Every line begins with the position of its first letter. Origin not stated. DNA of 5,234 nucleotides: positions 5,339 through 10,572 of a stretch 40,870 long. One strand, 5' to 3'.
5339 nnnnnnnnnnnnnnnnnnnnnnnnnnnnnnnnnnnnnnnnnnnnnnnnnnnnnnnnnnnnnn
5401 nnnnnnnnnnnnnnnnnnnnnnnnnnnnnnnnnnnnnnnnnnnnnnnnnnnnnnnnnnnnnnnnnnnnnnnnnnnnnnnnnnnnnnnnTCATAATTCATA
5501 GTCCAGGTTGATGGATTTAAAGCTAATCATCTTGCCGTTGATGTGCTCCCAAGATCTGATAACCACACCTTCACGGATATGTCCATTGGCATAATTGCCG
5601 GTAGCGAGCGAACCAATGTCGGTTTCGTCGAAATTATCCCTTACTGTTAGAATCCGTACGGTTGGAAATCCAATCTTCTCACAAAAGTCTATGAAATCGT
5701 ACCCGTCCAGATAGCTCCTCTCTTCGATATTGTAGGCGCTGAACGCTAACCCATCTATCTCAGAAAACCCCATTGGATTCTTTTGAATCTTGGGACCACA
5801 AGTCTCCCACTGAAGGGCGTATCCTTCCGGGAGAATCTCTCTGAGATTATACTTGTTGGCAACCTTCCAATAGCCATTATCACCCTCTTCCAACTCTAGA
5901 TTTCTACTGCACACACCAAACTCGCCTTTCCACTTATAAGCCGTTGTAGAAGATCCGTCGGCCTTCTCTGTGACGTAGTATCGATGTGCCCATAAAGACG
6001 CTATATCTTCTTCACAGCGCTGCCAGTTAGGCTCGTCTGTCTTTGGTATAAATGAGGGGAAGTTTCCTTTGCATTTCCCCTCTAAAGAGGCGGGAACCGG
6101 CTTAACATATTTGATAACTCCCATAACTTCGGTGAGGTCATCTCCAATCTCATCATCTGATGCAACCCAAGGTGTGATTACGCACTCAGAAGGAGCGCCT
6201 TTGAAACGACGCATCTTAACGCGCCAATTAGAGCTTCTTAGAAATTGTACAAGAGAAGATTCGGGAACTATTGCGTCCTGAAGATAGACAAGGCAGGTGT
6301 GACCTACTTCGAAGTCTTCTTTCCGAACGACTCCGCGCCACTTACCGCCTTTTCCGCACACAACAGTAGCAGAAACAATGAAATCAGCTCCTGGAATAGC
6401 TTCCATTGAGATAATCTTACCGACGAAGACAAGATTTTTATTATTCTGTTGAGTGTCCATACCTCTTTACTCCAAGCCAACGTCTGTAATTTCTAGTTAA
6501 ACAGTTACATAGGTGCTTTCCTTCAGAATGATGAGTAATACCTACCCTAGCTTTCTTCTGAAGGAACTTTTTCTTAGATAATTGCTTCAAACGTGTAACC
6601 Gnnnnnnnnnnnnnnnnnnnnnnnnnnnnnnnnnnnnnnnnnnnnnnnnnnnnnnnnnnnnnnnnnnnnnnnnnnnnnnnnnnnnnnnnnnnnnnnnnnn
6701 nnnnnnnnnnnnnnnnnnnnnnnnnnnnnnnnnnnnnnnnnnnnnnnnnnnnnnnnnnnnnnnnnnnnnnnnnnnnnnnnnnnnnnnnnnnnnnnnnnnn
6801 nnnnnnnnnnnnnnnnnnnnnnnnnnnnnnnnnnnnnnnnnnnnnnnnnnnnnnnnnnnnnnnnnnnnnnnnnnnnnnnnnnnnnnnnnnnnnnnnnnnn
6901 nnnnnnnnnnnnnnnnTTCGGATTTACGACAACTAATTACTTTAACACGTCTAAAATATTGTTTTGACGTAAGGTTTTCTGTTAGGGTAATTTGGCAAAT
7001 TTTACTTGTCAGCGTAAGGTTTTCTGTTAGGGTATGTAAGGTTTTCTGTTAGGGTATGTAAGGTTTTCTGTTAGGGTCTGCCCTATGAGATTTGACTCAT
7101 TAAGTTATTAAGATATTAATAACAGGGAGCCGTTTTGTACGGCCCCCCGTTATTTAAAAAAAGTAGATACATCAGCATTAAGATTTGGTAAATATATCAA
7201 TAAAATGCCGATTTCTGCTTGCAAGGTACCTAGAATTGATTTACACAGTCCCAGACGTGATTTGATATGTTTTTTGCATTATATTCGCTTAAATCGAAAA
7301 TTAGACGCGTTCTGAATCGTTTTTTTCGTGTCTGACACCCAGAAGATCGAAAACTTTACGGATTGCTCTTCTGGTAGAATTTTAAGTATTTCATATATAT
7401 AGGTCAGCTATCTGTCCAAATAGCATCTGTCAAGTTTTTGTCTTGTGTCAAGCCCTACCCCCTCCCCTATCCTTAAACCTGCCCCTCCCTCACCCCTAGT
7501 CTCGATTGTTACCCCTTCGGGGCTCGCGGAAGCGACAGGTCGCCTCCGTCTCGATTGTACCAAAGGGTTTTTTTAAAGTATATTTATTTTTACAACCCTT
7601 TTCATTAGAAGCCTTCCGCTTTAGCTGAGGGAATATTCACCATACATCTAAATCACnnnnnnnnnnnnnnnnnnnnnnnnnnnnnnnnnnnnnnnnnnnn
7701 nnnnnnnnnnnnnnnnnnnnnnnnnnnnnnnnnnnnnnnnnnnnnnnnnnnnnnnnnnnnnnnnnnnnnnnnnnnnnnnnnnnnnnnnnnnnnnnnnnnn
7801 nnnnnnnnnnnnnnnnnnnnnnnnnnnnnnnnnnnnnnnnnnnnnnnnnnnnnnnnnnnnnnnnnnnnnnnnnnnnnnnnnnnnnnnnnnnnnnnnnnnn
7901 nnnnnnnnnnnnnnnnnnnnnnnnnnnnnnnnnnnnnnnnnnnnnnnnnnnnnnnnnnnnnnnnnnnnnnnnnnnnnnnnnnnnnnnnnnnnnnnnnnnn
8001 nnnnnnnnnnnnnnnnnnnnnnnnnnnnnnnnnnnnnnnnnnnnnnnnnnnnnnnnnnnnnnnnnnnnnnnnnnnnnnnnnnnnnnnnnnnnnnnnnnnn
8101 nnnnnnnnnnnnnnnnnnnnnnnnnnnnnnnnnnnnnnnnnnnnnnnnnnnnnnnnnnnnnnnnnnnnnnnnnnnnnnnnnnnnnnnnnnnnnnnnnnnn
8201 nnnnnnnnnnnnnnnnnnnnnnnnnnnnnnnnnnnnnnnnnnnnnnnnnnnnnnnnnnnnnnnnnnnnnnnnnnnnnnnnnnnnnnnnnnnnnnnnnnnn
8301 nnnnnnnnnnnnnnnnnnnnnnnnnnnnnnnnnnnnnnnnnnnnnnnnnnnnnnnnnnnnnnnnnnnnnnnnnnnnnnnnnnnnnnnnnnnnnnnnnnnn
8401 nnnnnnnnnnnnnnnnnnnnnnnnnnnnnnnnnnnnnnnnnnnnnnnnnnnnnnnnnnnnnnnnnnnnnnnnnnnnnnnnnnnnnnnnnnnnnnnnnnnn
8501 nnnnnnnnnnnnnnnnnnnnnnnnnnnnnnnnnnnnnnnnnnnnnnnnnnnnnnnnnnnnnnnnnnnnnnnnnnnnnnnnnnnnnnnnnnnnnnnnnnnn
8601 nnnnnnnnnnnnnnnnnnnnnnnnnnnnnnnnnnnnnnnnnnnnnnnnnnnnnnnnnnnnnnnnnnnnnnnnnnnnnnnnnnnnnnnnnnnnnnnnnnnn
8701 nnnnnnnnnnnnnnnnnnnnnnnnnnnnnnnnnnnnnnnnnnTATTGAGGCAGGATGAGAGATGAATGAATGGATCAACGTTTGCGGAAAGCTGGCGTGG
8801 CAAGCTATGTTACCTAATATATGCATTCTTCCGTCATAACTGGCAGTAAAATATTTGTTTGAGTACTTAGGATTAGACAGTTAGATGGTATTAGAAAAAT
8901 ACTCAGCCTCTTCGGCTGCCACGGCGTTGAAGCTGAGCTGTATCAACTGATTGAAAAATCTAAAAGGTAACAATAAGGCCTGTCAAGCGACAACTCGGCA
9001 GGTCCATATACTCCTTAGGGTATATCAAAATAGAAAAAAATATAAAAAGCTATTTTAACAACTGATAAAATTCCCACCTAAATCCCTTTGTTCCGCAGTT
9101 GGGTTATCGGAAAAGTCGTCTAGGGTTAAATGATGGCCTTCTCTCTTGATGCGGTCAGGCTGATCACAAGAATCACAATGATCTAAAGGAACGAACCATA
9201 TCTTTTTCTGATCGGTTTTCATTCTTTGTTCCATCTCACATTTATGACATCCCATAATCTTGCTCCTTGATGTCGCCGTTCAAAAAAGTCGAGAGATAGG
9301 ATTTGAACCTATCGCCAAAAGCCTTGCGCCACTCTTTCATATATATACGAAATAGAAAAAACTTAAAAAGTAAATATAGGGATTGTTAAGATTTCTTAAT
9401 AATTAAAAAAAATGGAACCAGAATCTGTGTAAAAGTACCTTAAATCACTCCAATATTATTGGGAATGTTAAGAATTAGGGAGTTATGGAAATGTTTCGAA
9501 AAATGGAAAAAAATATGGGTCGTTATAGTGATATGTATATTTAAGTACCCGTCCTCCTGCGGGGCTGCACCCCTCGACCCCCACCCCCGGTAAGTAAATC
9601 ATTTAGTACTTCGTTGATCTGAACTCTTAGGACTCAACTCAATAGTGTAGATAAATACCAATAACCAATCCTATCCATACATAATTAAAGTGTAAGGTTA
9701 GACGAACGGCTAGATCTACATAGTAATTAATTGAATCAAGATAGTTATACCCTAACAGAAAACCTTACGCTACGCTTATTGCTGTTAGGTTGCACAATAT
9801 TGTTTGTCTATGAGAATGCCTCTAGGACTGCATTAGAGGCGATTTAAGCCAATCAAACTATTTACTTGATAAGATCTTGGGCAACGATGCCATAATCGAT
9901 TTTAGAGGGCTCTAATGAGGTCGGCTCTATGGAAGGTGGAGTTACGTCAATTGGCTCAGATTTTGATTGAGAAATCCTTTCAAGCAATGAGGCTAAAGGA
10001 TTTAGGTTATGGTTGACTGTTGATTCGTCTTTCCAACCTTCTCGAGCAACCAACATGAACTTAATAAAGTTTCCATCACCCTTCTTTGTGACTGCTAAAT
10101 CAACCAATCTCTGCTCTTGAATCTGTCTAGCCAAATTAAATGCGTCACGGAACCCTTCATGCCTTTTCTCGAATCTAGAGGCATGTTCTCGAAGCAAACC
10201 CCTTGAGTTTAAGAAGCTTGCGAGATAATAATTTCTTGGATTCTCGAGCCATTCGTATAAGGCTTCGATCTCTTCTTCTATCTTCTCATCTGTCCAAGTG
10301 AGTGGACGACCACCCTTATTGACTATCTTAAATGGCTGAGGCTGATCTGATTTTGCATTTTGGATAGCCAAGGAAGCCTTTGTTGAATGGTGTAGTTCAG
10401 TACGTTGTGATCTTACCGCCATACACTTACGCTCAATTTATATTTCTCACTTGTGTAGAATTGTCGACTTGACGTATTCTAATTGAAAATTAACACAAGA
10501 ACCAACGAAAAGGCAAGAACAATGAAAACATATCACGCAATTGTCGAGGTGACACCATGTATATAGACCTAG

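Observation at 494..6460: Two independent RNA-sealing pathways in one operon: RtcB plus a DraRnl-type ligase with a metallophosphoesterase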

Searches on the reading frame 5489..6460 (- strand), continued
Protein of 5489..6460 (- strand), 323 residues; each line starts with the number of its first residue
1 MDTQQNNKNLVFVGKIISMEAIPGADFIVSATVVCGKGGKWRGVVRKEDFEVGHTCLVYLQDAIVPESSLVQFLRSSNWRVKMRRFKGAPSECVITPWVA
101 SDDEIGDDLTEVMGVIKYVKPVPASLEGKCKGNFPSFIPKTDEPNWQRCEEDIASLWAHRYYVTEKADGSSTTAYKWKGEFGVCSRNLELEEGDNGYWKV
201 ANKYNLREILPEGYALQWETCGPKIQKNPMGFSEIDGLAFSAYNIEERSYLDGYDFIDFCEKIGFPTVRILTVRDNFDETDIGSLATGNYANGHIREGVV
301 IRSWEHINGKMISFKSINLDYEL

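Call 22: search_protein_families(library=pfam, proteins=[L002:9175-9732:+, L002:8954-9178:+, L002:9729-10391:+, L002:10388-10609:+, L001:9045-9878:+, L001:7472-7804:+, L001:5486-6190:+, L005:9011-9574:+, L005:7099-7479:+, L005:5096-6418:+], max_evalue=0.01)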
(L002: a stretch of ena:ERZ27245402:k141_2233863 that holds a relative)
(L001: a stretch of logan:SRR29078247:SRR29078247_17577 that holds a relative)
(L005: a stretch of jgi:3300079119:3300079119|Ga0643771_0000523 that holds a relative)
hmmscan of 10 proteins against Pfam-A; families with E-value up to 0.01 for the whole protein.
L002:9175-9732:+ (185 aa): 0 families

L002:8954-9178:+ (74 aa): 0 families

L002:9729-10391:+ (220 aa): 2 families
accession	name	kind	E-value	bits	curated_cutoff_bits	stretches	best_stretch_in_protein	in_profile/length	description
PF00149.33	Metallophos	-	4.1e-15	57.2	21.5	1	4-185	2-190/191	Calcineurin-like phosphoesterase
PF12850.12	Metallophos_2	-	8.4e-06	26.3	27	1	5-202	3-132/154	Calcineurin-like phosphoesterase superfamily domain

L002:10388-10609:+ (73 aa): 0 families

L001:9045-9878:+ (277 aa): 0 families

L001:7472-7804:+ (110 aa): 0 families

L001:5486-6190:+ (234 aa): 2 families
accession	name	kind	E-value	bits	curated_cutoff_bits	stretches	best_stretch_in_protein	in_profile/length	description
PF00149.33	Metallophos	-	4.1e-10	40.8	21.5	1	17-185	29-190/191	Calcineurin-like phosphoesterase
PF12850.12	Metallophos_2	-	2.3e-05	24.9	27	1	1-201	1-132/154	Calcineurin-like phosphoesterase superfamily domain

L005:9011-9574:+ (187 aa): 1 family
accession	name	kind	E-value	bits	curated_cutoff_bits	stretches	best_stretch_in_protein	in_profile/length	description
PF25109.1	HAD_PNKP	-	3.8e-24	85.9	27.6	1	68-182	24-140/143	Polynucleotide kinase PNKP phosphatase domain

L005:7099-7479:+ (126 aa): 1 family
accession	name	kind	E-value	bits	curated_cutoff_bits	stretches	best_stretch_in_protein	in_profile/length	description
PF07293.16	DUF1450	-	0.0081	16.4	30.1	0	67-94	26-54/75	Protein of unknown function (DUF1450)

L005:5096-6418:+ (440 aa): 1 family
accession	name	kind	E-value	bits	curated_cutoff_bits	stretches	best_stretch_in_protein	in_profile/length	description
PF01145.31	Band_7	-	4.3e-05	24.1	23.6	1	87-261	50-175/176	SPFH domain / Band 7 family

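Call 23: find_related_loci(query=A1, collection=viral_contigs, flank=10000)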
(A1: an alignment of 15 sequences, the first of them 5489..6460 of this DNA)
Query A1 (323 aa) in viral_contigs; peptide patterns used: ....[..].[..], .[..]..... (x = any residue, [..] = any of these).
93 stretches matched a pattern; 63 encode a relative of the query (tblastn E <= 1e-3); 60 distinct loci.
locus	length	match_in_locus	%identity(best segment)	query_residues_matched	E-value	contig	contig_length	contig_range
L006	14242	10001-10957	62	7-322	2e-130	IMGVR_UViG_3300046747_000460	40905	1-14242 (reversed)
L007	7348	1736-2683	59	7-322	7e-127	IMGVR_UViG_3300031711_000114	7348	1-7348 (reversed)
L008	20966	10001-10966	59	5-322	5e-125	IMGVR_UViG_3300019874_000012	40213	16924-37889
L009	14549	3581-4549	58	4-322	2e-124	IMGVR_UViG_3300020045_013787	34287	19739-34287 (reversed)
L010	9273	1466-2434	58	7-322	6e-123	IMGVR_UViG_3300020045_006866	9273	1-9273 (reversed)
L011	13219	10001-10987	58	6-322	7e-122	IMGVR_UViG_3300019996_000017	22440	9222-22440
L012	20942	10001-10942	57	9-322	2e-120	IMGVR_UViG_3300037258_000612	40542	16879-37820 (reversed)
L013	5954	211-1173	57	8-322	5e-120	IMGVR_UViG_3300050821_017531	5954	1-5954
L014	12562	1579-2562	57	1-322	5e-120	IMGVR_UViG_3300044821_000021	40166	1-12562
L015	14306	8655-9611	60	7-322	5e-118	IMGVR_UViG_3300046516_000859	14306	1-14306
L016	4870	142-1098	60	7-322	1e-118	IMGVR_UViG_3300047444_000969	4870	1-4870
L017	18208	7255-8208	58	7-322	1e-117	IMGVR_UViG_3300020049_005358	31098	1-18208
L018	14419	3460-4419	60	4-322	7e-118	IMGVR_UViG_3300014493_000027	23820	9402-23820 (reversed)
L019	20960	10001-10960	60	4-322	7e-118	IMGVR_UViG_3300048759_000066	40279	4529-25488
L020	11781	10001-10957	56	7-322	1e-117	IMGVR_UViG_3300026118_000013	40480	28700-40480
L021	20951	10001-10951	57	7-322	2e-117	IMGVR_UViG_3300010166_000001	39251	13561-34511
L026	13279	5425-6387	57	7-322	3e-117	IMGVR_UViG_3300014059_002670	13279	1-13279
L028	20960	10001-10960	59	7-322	4e-117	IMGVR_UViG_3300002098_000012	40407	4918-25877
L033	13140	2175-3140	58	5-322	5e-116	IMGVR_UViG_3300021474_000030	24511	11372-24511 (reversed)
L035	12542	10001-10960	60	7-322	7e-115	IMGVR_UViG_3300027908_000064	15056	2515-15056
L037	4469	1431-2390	56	7-322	4e-114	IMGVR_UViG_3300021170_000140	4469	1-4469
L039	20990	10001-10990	56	7-322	1e-112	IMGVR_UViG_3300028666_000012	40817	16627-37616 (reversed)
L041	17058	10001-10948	57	10-322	6e-111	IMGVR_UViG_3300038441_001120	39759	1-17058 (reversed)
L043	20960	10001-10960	54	10-322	3e-109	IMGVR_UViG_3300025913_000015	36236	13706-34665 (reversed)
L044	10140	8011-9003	53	6-322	1e-108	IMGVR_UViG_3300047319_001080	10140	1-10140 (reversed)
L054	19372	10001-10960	48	7-322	3e-95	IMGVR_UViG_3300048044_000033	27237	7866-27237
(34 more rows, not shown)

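Call 37: search_protein_families(library=ncbifam, proteins=[window:5489-6460:-, L028:8142-8711:+, L028:11097-11402:+, L002:9175-9732:+], max_evalue=0.001)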
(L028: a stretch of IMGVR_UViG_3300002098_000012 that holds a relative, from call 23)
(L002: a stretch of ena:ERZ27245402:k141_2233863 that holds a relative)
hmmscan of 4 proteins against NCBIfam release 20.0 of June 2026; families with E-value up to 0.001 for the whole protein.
window:5489-6460:- (323 aa): 1 family
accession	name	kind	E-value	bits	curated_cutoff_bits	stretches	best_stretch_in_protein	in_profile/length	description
TIGR02306.1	RNA_lig_DRB0094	equivalog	1.6e-30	106.2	151.15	1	13-321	5-338/341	RNA ligase (ATP)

L028:8142-8711:+ (189 aa): 1 family
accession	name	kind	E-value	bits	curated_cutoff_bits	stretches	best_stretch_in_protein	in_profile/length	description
TIGR04123.1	P_estr_lig_assc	hypoth_equivalog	4.4e-07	29.5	150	1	4-128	25-151/207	ligase-associated DNA damage response endonuclease PdeM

L028:11097-11402:+ (101 aa): 10 families
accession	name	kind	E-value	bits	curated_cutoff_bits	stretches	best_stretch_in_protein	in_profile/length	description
NF011106.0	PRK14533.1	equivalog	3.3e-09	36.5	128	1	14-97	1-88/91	co-chaperonin GroES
NF001537.0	PRK00364.3-3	equivalog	2.1e-08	34.3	109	1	14-99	1-86/86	co-chaperone GroES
NF001531.0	PRK00364.2-2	subfamily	3.6e-08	33.3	96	1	14-98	1-93/94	co-chaperone GroES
NF001530.0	PRK00364.1-6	equivalog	5.9e-07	29.3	136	1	16-99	11-103/104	co-chaperone GroES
NF001532.0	PRK00364.2-3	equivalog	6.7e-07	29.3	130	1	51-98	48-93/94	co-chaperone GroES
NF001534.0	PRK00364.2-5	equivalog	6.8e-07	29.2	120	1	45-98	34-93/94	co-chaperone GroES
NF001527.0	PRK00364.1-2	subfamily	3.4e-05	24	120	1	46-99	36-95/96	co-chaperone GroES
NF001533.0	PRK00364.2-4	subfamily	0.00013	21.9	99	1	54-98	55-97/98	co-chaperone GroES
NF001529.0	PRK00364.1-5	subfamily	0.0002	21.5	133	1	50-98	40-94/95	co-chaperone GroES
NF001539.0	PRK00364.3-5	equivalog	0.00046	20.2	122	1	14-98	1-89/91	co-chaperone GroES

L002:9175-9732:+ (185 aa): 0 families

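Call 64: find_related_loci(query=A1, collection=genome_contigs, flank=8000)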
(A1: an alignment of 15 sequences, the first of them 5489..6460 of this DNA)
Query A1 (323 aa) in genome_contigs; peptide patterns used: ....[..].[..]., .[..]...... (x = any residue, [..] = any of these).
20 stretches matched a pattern; 4 encode a relative of the query (tblastn E <= 1e-3); 4 distinct loci.
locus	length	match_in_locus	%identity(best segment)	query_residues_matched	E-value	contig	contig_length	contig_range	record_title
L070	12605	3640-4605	59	1-322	1e-120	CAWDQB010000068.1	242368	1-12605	MAG: uncultured Acidobacteriaceae bacterium isolate MFD04780.bin.2.87 genome assembly, contig: contig_6966, whole genome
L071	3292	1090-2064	44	4-322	2e-84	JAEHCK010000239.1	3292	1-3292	MAG: Thermoplasmata archaeon isolate SG225.bin14 k141_912779_length_3292_cov_39.9825, whole genome shotgun sequence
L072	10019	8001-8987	54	2-322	3e-106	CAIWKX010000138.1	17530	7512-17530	MAG: uncultured Bacteroidetes bacterium isolate C24_bin-1519 genome assembly, contig: bin-1519:138/295, whole genome sho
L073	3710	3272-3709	58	4-147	8e-52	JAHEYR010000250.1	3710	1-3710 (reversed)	MAG: Bacteroidales bacterium isolate nzgw132 NODE_98914_length_3711_cov_2.385794, whole genome shotgun sequence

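Call 81: predict_structure(alignment_id=A1)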
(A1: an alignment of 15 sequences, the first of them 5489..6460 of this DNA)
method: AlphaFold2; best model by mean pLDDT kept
length: 323 residues; sequences in the alignment: 15
mean_pLDDT: 87.4   pTM: 0.75
mean pLDDT of the five models: 87.4, 87.2, 86.0, 84.2, 81.9
residues with pLDDT >= 90: 171; 70-90: 131; 50-70: 16; < 50: 5
segments of 3 or more residues with pLDDT < 50: 1-5
pLDDT, mean of each block of 10 residues (from residue 1): 58 95 89 89 90 93 80 67 72 86 89 84 83 91 80 92 87 96 92 94 97 96 82 93 95 96 96 91 85 88 92 86 59
secondary structure, 60 per line:
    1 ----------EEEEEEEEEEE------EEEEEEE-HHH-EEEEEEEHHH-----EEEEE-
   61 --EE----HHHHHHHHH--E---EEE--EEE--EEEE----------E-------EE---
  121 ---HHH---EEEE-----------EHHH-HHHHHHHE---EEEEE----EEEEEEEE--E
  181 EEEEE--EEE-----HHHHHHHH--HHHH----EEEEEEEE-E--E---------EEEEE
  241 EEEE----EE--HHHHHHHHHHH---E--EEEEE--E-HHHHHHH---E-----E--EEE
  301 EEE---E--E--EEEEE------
elements in order: E11-21 E28-34 E40-46 E55-59 H69-77 E84-86 E89-91 E94-97 E130-133 H150-156 E161-165 E170-177 E180-185 E188-190 H196-203 H206-209 E214-221 E236-244 H253-263 E270-274 H279-285 E298-303 E313-317

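Call 85: fold_search(model_id=the predicted structure, library=pdb)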
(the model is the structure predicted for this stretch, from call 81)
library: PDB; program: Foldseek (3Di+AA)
matches with E <= 10: 660; with E <= 0.001: 57
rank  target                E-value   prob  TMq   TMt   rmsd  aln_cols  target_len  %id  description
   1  5cot                  3.0e-27  1.00  0.78  0.74   3.8       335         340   29  Structure and mechanism of a eukaryal nick-sealing RNA ligase (released 2015-10-28)
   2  6vt1_A                1.3e-26  1.00  0.78  0.75   3.7       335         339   28  Naegleria gruberi RNA ligase D172A mutant apo (released 2020-04-08)
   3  6vt4                  1.9e-26  1.00  0.77  0.74   3.8       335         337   28  Naegleria gruberi RNA ligase R149A mutant apo (released 2020-04-08)
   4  6vt5                  2.3e-26  1.00  0.77  0.74   3.9       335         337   28  Naegleria gruberi RNA ligase R4a K121A mutant apo (released 2020-04-08)
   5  6vte                  2.4e-26  1.00  0.78  0.75   3.8       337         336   28  Naegleria gruberi RNA Ligase K170M mutant with AMP and Mn (released 2020-04-08)
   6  5cou                  2.4e-26  1.00  0.79  0.76   3.9       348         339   28  Structure and mechanism of a eukaryal nick-sealing RNA ligase K170M+ATP (released 2015-10-28)
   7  6vt0                  3.7e-26  1.00  0.77  0.75   3.8       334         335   28  Naegleria gruberi RNA ligase K170A mutant apo (released 2020-04-08)
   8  6vt8                  6.5e-26  1.00  0.78  0.75   3.7       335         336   28  Naegleria gruberi RNA ligase E312A mutant with AMP and Mn (released 2020-04-08)
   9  6vt9                  8.2e-26  1.00  0.78  0.76   3.7       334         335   28  Naegleria gruberi RNA ligase E227A mutant with ATP and Mn (released 2020-04-08)
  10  6vtd                  1.6e-25  1.00  0.77  0.75   3.8       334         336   28  Naegleria gruberi RNA ligase R149A mutant with ATP and Mn (released 2020-04-08)
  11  6vtf_A                4.6e-25  1.00  0.78  0.75   3.9       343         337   28  Naegleria gruberi RNA ligase with PPi (released 2020-04-08)
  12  6vt3                  5.2e-25  1.00  0.73  0.70   4.6       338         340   28  Naegleria gruberi RNA ligase K326A mutant apo (released 2020-04-08)
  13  6vtg_A                3.3e-24  1.00  0.76  0.73   3.9       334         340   28  Naegleria gruberi RNA ligase E227A mutant apo (released 2020-04-08)
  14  2hvr_A                9.8e-08  1.00  0.47  0.48   5.3       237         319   19  Structure of T4 RNA Ligase 2 with Nicked 5'-Adenylated nucleic acid duplex containing a 3'-deoxyribonucleotide at the  (released 2006-10-17)
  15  2hvr_B                1.2e-07  1.00  0.45  0.46   4.9       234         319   18  Structure of T4 RNA Ligase 2 with Nicked 5'-Adenylated nucleic acid duplex containing a 3'-deoxyribonucleotide at the  (released 2006-10-17)
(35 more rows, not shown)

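Call 89: search_protein_families(library=pfam, proteins=[L033:259-594:+, L028:8142-8711:+, L021:6155-6577:+, L035:11408-11611:+, L037:2398-2625:+, L044:9626-9943:+, L026:6674-6982:+, L041:4869-5189:-, L015:9614-9880:+, L028:9813-9998:+], max_evalue=0.01)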
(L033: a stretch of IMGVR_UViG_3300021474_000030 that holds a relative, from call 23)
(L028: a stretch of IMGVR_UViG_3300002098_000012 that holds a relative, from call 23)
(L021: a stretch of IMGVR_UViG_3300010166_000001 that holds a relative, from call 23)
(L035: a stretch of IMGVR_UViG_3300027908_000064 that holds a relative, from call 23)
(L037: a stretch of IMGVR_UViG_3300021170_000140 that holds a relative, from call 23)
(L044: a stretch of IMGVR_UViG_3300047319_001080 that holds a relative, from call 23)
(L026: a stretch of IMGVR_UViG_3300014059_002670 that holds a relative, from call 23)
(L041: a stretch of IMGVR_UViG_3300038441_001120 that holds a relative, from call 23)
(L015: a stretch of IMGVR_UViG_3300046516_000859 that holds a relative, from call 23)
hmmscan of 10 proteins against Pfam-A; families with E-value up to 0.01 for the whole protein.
L033:259-594:+ (111 aa): 0 families

L028:8142-8711:+ (189 aa): 1 family
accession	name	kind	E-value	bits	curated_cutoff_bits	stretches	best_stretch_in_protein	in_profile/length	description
PF00149.33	Metallophos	-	1.5e-05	25.9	21.5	1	3-132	4-117/191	Calcineurin-like phosphoesterase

L021:6155-6577:+ (140 aa): 0 families

L035:11408-11611:+ (67 aa): 0 families

L037:2398-2625:+ (75 aa): 1 family
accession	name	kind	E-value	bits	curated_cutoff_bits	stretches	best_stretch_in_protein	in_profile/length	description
PF11753.13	DUF3310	-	1.8e-13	50.8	24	1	17-70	3-60/60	Protein of unknwon function (DUF3310)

L044:9626-9943:+ (105 aa): 0 families

L026:6674-6982:+ (102 aa): 0 families

L041:4869-5189:- (106 aa): 0 families

L015:9614-9880:+ (88 aa): 1 family
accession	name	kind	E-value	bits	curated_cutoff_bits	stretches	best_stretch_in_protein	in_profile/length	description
PF00166.26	Cpn10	-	1.1e-11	45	21.1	1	3-84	2-92/93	Chaperonin 10 Kd subunit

L028:9813-9998:+ (61 aa): 0 families

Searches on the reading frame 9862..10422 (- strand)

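Call 14: search_protein_families(library=phrogs, proteins=[window:9862-10422:-], max_evalue=0.001)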
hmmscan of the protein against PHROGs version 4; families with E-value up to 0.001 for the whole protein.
window:9862-10422:- (186 aa): 1 family
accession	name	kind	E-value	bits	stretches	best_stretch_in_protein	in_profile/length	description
phrog_606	-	head and packaging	0.00041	21.4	0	82-141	87-141/167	terminase small subunit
